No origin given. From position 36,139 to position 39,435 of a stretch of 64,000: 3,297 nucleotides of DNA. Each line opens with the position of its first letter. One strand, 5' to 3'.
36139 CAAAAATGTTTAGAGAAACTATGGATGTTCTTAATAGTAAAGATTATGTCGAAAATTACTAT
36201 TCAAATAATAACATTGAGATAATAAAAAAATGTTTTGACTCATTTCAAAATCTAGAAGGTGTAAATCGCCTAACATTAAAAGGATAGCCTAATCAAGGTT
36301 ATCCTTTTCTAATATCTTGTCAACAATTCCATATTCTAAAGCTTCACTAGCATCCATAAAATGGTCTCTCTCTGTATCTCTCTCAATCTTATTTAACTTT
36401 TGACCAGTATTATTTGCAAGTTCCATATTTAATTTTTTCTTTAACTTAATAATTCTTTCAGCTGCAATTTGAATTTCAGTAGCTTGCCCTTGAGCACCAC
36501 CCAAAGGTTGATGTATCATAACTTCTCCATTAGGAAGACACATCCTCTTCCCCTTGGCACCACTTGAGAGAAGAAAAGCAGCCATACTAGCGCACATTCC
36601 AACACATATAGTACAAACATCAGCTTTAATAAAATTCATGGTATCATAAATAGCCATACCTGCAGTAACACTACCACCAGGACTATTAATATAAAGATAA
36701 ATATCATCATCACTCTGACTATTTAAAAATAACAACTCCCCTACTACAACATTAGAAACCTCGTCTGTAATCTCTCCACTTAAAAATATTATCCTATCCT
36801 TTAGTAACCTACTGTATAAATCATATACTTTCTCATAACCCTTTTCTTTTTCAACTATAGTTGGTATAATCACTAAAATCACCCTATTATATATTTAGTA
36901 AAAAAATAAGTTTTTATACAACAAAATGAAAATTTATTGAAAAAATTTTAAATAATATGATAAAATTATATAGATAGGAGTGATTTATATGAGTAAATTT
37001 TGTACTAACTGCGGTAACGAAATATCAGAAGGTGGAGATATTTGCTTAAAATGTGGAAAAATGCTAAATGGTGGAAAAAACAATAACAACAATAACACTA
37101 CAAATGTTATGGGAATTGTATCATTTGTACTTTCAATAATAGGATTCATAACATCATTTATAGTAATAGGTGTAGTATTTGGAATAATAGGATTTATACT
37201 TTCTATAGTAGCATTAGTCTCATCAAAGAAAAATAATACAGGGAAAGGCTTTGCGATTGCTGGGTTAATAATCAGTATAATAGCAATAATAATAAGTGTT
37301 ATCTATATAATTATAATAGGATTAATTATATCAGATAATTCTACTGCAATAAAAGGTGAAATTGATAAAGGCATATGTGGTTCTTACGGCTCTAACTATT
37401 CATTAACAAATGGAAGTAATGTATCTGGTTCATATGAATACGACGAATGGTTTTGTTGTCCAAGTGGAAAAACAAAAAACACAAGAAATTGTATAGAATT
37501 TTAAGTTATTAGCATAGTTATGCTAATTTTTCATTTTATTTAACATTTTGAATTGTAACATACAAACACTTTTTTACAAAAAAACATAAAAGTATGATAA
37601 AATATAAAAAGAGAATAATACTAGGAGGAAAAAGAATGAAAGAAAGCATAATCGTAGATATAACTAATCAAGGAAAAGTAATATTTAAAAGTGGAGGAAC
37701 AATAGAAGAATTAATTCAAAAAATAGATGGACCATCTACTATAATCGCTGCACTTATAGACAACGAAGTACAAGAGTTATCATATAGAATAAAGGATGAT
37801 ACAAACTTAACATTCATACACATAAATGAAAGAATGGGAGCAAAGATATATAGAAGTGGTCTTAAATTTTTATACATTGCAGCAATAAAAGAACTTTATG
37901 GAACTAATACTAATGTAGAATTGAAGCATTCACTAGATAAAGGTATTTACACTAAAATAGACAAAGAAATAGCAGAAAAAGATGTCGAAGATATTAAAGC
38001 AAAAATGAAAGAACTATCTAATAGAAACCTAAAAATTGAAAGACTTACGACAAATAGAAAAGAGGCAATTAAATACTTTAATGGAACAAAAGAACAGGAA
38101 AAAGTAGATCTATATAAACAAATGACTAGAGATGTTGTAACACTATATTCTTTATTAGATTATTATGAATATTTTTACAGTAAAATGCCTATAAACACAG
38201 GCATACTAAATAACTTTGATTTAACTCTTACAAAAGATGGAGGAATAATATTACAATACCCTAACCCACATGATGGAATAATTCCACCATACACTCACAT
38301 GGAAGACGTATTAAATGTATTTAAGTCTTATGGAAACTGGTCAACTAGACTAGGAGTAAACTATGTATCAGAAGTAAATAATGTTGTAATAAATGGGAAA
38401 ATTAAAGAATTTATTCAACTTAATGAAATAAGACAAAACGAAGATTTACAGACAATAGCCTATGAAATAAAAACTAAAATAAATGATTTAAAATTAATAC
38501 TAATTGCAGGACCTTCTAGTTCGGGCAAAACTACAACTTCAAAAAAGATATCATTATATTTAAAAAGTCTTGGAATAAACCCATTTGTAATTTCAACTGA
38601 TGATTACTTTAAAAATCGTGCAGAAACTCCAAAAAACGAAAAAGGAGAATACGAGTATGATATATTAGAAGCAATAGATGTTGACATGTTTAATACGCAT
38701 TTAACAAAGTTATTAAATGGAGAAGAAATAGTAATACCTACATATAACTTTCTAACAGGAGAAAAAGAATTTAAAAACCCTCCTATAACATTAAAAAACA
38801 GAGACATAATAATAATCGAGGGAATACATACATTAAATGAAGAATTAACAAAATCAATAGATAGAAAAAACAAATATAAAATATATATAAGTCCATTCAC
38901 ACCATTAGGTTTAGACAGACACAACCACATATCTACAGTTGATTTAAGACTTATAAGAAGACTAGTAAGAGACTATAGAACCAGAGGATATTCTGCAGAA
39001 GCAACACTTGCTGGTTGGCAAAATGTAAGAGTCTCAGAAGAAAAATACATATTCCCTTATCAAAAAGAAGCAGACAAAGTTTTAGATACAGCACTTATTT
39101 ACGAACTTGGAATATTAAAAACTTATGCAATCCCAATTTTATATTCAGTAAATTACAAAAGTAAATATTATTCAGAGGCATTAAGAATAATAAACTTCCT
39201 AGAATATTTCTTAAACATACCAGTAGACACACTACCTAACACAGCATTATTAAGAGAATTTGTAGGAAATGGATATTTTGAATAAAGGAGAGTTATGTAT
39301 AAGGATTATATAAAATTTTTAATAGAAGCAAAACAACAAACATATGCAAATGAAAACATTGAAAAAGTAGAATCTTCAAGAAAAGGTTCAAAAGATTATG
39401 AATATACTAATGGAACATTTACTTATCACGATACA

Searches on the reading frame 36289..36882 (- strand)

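Call 19: search_protein_families(library=pfam, proteins=[window:36289-36882:-], max_evalue=0.001)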
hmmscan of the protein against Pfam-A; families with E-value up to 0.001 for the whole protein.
window:36289-36882:- (197 aa): 1 family
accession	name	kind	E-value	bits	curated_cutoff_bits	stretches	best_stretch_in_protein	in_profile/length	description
PF00574.28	CLP_protease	-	2.6e-79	265.7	20.2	1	16-193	3-181/182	Clp protease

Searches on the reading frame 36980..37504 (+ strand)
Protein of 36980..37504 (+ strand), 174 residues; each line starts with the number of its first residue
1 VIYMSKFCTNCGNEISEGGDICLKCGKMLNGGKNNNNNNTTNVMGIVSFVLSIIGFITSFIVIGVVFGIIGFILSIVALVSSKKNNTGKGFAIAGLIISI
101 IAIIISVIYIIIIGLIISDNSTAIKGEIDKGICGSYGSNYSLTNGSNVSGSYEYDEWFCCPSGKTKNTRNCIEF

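Call 19: search_protein_families(library=pfam, proteins=[window:36980-37504:+], max_evalue=0.001)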
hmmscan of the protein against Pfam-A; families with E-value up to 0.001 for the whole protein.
window:36980-37504:+ (174 aa): 2 families
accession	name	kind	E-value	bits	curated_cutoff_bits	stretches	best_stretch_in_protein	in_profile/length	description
PF13828.11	DUF4190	-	3.6e-10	39.9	35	1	44-108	1-61/62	Domain of unknown function (DUF4190)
PF13240.11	Zn_Ribbon_1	-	0.00015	21.9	25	1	7-28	1-22/23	zinc-ribbon domain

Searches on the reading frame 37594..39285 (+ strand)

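Call 19: search_protein_families(library=pfam, proteins=[window:37594-39285:+], max_evalue=0.001)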
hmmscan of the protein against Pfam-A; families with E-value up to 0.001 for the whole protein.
window:37594-39285:+ (563 aa): 2 families
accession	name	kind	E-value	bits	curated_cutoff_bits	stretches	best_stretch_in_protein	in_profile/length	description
PF00485.24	PRK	-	5.2e-23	82.3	22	1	302-497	2-187/196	Phosphoribulokinase / Uridine kinase family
PF20720.3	nSTAND3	-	0.00019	21.6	27.2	1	291-349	9-66/155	Novel STAND NTPase 3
